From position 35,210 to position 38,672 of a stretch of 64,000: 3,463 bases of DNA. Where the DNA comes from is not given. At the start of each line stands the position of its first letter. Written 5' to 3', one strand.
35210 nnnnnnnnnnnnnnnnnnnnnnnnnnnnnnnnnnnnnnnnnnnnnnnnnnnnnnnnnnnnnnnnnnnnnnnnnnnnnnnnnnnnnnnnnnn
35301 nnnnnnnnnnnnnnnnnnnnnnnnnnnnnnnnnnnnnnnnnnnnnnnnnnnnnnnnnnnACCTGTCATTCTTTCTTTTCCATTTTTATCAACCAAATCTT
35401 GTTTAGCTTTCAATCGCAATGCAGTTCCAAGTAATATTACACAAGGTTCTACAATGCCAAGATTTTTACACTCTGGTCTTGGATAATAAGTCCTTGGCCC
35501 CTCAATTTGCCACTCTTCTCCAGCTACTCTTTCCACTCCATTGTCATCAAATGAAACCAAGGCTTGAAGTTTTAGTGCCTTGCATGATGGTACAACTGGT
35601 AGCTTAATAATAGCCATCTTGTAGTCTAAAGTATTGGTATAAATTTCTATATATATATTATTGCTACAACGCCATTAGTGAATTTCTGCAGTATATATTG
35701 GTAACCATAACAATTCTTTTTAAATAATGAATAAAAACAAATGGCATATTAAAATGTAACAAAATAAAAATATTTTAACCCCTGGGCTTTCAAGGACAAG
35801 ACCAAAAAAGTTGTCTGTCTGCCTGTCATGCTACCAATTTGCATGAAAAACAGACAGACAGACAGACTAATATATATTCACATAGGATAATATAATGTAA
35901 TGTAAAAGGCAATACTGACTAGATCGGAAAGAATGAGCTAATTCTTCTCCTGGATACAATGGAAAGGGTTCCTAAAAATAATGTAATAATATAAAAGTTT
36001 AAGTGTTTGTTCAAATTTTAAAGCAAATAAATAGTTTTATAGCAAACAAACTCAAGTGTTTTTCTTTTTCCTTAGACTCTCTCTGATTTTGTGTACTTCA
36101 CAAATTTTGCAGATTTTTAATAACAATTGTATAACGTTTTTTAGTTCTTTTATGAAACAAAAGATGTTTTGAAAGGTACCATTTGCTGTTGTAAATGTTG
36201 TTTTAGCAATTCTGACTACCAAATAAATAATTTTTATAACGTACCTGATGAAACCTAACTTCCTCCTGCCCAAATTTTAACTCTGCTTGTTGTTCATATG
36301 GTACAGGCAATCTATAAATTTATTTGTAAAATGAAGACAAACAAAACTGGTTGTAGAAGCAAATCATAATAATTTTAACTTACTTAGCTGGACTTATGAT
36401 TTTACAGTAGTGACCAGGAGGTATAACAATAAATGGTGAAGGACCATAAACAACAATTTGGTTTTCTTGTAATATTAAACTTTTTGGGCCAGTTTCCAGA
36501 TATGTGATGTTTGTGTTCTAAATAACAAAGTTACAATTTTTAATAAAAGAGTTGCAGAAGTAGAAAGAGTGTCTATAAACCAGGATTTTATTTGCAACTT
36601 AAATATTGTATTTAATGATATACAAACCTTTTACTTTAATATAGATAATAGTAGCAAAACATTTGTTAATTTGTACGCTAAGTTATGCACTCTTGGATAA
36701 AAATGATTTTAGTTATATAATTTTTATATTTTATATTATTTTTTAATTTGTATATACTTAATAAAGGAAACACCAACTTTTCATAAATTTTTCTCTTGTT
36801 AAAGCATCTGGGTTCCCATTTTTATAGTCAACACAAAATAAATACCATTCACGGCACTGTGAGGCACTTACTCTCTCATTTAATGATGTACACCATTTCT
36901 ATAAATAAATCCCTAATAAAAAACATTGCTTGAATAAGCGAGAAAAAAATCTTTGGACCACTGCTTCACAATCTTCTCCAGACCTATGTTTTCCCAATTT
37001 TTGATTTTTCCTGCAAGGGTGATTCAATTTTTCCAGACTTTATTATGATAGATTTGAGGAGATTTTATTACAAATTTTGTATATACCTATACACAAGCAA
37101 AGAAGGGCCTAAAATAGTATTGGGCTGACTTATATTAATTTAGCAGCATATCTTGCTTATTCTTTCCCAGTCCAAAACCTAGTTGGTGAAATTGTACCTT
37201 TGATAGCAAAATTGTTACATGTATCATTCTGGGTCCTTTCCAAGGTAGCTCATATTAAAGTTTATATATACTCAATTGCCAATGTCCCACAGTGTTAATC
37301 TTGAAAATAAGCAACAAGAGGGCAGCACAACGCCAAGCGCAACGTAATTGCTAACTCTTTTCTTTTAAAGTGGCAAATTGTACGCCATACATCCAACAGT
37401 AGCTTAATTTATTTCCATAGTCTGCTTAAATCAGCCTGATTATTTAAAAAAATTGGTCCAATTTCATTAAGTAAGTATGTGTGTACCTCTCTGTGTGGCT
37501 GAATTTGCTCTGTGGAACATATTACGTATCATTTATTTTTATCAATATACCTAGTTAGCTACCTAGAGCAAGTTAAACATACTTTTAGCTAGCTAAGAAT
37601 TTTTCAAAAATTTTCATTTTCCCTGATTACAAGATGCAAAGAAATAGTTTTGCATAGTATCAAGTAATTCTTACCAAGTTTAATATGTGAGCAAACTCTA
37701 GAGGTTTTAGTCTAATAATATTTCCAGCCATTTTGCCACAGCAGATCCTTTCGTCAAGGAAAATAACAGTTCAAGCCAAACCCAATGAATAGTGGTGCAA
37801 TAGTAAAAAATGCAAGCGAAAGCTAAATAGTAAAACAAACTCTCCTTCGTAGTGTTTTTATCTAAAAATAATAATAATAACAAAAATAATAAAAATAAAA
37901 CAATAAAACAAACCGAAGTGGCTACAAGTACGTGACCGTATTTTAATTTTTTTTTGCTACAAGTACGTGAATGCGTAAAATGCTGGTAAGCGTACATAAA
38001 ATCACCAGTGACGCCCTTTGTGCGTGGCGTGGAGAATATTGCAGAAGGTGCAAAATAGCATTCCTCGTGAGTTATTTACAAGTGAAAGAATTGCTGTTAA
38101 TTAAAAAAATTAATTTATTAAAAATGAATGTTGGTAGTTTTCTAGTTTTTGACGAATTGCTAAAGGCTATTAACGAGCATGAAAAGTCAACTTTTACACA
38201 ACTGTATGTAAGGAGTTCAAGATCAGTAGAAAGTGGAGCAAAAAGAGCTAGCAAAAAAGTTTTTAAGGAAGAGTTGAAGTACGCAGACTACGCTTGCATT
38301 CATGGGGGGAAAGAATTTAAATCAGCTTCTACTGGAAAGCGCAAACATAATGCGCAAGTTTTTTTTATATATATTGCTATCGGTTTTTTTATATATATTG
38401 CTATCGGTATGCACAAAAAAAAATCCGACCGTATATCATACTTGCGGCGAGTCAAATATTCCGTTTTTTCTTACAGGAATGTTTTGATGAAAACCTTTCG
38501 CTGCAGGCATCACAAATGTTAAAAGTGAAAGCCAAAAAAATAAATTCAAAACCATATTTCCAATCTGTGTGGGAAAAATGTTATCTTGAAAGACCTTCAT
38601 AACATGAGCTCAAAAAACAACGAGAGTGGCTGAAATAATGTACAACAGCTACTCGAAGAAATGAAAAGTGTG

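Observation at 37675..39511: Mutator-like transposon inserted into a compact head-to-head promoter between MVP and CPPED1 paralog A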

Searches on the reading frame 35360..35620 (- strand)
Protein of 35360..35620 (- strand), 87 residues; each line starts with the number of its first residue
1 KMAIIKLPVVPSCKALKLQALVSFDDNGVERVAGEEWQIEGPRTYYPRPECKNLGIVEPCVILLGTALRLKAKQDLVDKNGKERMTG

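Call 13: find_homologous_proteins(query=window:35360-35620:-)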
Query seq(87 aa) (87 aa): 4 proteins with E <= 0.001 among 4 candidates.
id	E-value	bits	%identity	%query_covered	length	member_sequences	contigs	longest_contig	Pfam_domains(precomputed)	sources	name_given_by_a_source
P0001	6.3e-30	121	64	100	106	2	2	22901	PF01505.24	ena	-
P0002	1.5e-29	119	64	100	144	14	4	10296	PF01505.24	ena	-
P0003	7.1e-27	111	66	100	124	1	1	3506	PF01505.24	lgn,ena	-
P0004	1.3e-25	107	70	80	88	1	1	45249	PF01505.24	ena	-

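Call 26: find_encoding_contigs(protein=P0004, flank=10000, max_places=4)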
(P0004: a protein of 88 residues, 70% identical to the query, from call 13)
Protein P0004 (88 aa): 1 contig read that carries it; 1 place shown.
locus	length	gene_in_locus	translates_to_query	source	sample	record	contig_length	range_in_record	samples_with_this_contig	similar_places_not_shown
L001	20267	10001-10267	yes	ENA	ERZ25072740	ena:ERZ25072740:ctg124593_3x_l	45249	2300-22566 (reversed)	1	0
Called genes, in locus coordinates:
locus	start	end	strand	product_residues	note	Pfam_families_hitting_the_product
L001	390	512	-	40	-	-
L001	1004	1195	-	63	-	PF08385:DHC_N1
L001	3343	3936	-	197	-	-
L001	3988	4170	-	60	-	-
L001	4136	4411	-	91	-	-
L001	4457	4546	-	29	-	-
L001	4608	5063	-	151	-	-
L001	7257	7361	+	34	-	-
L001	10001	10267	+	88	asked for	PF01505:Vault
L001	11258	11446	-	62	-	-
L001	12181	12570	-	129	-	-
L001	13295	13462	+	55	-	-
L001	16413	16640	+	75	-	-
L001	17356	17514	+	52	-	-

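Call 62: search_protein_families(library=pfam, max_evalue=0.001, proteins=[L006:7500-8000:+, L006:7960-8244:+, L006:9079-9504:+, L006:6001-6243:+, L006:7233-7448:+])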
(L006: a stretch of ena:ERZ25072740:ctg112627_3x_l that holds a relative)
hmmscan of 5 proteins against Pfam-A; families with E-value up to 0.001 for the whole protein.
L006:7500-8000:+ (166 aa): 3 families
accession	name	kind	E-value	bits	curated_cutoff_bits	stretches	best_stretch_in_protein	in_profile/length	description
PF21056.3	ZSWIM1-3_RNaseH-like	-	3.4e-35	121.2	27.2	1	1-112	16-127/128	Zinc finger SWIM domain-containing protein 1/3, RNaseH-like domain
PF10551.15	MULE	-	1.2e-19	71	27.6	1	28-120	2-97/99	MULE transposase domain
PF00872.24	Transposase_mut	-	1.1e-06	28.2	21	1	27-130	162-268/379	Transposase, Mutator family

L006:7960-8244:+ (94 aa): 0 families

L006:9079-9504:+ (141 aa): 1 family
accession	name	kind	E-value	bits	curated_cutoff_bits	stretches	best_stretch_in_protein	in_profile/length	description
PF00628.35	PHD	-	1.5e-06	28.5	24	1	84-127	1-47/47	PHD-finger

L006:6001-6243:+ (80 aa): 1 family
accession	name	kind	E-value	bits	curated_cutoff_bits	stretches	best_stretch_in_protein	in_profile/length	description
PF21599.3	ZSWIM3_N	-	9e-11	42.7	27.8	1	1-70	1-69/102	Zinc finger SWIM domain-containing protein 3, N-terminal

L006:7233-7448:+ (71 aa): 0 families

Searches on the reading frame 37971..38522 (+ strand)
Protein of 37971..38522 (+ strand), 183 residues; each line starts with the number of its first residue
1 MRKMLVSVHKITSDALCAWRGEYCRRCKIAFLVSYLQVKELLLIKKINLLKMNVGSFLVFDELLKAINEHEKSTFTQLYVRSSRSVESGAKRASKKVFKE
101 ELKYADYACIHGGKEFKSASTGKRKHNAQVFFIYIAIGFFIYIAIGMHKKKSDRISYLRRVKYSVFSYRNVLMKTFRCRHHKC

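Call 8: search_protein_families(library=pfam, max_evalue=1, proteins=[window:37971-38519:+])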
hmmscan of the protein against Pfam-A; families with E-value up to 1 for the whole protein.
seq(183 aa): 1 family
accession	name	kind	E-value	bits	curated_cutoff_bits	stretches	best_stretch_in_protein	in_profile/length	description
PF21599.3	ZSWIM3_N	-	5.2e-05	24.2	27.8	1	56-121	6-71/102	Zinc finger SWIM domain-containing protein 3, N-terminal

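Call 21: find_encoding_contigs(protein=window:37971-38522:+, flank=10000, max_places=10)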
Protein window:37971-38522:+ (183 aa): no gene with exactly this product is on record in the collection.
